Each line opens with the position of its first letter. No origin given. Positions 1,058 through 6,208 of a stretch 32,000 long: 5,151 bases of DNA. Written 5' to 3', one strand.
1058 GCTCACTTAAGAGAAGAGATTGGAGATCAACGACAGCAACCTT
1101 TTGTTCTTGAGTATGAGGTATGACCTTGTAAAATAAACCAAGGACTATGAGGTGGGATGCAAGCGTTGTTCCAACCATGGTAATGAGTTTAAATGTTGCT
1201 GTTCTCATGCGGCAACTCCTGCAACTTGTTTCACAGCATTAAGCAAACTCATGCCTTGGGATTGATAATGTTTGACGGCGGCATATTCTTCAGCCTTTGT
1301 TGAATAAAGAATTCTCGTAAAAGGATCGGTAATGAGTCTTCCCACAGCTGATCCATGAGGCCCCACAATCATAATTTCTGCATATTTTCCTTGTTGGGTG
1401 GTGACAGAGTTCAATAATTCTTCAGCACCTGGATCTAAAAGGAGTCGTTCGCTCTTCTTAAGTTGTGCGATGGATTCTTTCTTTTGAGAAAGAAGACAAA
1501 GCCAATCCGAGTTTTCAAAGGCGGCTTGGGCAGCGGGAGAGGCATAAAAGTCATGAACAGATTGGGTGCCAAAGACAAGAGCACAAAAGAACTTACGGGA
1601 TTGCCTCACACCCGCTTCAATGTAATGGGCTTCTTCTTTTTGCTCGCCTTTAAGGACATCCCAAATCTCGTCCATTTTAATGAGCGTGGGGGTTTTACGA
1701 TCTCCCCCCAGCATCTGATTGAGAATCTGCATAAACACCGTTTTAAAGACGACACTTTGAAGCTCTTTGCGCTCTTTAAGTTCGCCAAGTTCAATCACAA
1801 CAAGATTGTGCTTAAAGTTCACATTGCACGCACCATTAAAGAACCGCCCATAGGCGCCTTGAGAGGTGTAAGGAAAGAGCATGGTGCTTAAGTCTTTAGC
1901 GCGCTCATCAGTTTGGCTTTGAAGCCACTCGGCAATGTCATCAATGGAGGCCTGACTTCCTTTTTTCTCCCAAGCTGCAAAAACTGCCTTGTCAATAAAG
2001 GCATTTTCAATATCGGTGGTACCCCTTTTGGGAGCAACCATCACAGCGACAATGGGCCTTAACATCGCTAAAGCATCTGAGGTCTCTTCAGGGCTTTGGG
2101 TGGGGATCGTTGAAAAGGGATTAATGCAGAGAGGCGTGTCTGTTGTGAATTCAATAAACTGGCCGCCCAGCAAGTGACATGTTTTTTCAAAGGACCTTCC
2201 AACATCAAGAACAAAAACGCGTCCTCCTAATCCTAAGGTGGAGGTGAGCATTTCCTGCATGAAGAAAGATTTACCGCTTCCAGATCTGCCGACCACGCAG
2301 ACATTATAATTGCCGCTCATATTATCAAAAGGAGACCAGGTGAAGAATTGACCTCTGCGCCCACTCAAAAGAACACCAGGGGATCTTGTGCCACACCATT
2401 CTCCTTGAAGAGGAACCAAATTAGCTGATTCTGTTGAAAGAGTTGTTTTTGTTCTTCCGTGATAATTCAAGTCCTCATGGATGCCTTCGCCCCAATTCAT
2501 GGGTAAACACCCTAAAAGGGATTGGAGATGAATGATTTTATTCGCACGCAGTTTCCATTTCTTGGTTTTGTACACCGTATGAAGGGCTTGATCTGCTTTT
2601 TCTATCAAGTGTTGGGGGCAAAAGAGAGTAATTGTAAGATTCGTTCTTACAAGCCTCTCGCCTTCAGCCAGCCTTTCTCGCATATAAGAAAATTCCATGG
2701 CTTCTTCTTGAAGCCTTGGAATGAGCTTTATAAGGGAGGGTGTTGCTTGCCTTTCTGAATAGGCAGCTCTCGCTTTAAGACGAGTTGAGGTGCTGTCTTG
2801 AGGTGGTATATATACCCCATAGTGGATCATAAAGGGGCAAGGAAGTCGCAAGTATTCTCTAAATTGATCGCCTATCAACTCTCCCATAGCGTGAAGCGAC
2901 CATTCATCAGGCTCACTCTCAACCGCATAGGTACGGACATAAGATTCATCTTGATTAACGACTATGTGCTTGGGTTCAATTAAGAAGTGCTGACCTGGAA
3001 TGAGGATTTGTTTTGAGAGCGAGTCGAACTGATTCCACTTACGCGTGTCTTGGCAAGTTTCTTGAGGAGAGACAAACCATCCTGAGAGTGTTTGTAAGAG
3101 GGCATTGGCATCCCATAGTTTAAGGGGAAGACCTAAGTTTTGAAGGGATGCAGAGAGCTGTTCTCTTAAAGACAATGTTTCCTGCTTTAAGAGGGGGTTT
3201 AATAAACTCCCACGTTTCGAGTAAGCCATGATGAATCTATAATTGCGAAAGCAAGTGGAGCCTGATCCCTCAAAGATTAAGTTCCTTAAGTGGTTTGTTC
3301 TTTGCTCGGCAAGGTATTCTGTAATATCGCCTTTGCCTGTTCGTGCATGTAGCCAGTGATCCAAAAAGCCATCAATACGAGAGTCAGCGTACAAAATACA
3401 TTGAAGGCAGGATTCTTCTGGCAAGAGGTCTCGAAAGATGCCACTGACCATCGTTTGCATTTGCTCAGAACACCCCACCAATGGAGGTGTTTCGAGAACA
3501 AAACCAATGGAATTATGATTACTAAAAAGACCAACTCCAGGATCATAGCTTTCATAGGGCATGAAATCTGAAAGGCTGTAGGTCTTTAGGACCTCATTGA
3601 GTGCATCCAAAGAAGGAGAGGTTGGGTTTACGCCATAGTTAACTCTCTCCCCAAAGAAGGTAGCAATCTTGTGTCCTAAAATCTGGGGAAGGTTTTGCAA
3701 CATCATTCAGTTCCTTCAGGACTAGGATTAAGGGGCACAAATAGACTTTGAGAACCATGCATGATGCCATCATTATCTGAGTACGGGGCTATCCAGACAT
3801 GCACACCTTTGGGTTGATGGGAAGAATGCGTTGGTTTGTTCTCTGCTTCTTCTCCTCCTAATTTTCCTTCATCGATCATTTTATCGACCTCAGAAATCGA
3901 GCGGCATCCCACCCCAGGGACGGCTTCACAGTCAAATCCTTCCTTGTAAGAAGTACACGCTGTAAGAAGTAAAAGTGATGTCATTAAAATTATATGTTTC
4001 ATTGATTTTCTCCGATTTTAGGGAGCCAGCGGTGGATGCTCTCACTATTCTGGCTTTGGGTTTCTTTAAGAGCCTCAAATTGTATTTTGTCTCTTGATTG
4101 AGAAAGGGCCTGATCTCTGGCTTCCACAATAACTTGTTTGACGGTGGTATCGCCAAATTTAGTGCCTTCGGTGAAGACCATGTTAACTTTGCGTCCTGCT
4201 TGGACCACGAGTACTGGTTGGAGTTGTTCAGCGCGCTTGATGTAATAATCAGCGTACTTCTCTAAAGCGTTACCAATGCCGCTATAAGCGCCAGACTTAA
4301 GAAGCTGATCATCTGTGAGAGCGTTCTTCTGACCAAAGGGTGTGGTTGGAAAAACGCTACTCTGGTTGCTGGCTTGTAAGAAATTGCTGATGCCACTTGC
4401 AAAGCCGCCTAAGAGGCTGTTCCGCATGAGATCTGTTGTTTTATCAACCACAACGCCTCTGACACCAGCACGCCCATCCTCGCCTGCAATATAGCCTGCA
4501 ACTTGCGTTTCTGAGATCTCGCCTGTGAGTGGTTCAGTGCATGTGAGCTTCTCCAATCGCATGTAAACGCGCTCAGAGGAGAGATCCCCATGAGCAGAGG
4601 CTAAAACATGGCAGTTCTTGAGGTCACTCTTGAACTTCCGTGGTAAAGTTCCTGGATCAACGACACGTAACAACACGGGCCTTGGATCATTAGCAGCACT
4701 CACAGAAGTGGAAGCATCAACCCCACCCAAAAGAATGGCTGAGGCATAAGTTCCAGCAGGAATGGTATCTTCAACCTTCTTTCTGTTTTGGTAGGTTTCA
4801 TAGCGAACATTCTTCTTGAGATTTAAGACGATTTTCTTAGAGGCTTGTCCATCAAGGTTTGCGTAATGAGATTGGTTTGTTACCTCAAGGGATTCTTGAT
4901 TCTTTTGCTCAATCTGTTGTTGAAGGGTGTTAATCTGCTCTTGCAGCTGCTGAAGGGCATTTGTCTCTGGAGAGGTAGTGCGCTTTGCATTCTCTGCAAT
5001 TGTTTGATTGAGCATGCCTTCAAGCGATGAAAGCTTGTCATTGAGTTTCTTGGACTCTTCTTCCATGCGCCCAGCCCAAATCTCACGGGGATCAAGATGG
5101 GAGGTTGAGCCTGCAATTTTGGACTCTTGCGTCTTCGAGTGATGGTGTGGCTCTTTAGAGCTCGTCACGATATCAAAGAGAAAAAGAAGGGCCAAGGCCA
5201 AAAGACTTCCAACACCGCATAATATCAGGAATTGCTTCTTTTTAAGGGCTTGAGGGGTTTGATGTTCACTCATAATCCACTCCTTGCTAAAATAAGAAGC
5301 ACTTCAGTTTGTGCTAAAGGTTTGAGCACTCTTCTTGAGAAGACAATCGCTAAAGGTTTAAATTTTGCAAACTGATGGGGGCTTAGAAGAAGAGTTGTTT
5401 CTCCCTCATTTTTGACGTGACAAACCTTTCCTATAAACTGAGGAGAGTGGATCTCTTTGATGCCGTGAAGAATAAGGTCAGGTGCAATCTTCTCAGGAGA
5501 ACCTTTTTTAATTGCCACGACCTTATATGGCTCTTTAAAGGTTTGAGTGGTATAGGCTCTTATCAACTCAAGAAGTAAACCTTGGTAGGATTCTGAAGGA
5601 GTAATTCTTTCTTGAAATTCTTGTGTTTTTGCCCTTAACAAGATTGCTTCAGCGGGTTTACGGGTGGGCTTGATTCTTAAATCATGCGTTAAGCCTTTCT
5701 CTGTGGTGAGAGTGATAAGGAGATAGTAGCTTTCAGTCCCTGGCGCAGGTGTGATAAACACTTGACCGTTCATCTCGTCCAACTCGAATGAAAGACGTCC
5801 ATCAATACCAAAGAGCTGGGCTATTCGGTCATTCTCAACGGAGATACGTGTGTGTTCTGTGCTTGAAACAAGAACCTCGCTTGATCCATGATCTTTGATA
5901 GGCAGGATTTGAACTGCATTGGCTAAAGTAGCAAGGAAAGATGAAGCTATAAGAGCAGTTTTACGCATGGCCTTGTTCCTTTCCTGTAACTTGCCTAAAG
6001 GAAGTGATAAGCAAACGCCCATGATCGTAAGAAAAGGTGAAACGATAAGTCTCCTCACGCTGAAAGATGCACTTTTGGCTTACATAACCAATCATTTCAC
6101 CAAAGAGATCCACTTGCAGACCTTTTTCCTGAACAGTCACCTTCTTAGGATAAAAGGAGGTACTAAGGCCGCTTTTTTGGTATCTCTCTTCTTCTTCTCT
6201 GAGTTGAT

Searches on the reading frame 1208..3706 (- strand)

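Call 5: search_protein_families(library=pfam, proteins=[window:1208-3706:-], max_evalue=0.001)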
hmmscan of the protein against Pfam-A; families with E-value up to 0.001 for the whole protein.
window:1208-3706:- (833 aa): 4 families
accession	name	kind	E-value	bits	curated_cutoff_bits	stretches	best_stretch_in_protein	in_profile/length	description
PF11130.14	TraC_F_IV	-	3.1e-77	260.6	28.1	1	45-405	1-375/375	TraC protein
PF19044.6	P-loop_TraG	-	1.5e-33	116.5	25.8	1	463-829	26-410/413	TraG P-loop domain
PF12846.13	AAA_10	-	1.3e-09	38.1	27.5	1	466-721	21-287/362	AAA-like domain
PF01935.23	DUF87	-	0.00042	20.9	23.2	0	469-532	26-91/220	Helicase HerA, central domain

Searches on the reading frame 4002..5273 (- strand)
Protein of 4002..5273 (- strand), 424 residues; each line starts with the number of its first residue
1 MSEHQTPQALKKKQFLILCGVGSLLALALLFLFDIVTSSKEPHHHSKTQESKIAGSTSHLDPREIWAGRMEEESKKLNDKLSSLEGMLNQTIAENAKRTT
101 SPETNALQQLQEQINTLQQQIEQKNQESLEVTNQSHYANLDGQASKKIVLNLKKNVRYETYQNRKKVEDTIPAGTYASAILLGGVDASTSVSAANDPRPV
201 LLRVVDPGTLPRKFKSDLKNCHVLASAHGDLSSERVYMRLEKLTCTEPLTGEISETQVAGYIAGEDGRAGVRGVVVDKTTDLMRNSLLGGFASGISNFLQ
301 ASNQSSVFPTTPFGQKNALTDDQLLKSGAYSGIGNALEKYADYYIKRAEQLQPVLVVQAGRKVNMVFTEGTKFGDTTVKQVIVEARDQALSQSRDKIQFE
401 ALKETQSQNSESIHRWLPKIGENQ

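Call 5: search_protein_families(library=pfam, proteins=[window:4002-5273:-], max_evalue=0.001)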
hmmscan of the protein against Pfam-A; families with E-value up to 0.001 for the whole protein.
window:4002-5273:- (424 aa): 1 family
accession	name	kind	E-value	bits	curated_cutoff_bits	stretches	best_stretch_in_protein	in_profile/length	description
PF03743.19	TrbI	-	1.1e-33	117.1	35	1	170-373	1-188/188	Bacterial conjugation TrbI-like protein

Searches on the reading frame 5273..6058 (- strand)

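Call 5: search_protein_families(library=pfam, proteins=[window:5273-6058:-], max_evalue=0.001)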
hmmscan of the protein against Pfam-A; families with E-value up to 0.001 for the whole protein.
window:5273-6058:- (262 aa): 2 families
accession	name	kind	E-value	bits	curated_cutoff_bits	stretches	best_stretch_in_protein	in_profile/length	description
PF06586.17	TraK_N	-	8.2e-13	49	24.8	1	55-145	3-96/100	TraK N-terminal domain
PF23536.1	TraK_C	-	7.2e-09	36.2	28.5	1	155-256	9-109/110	TraK C-terminal domain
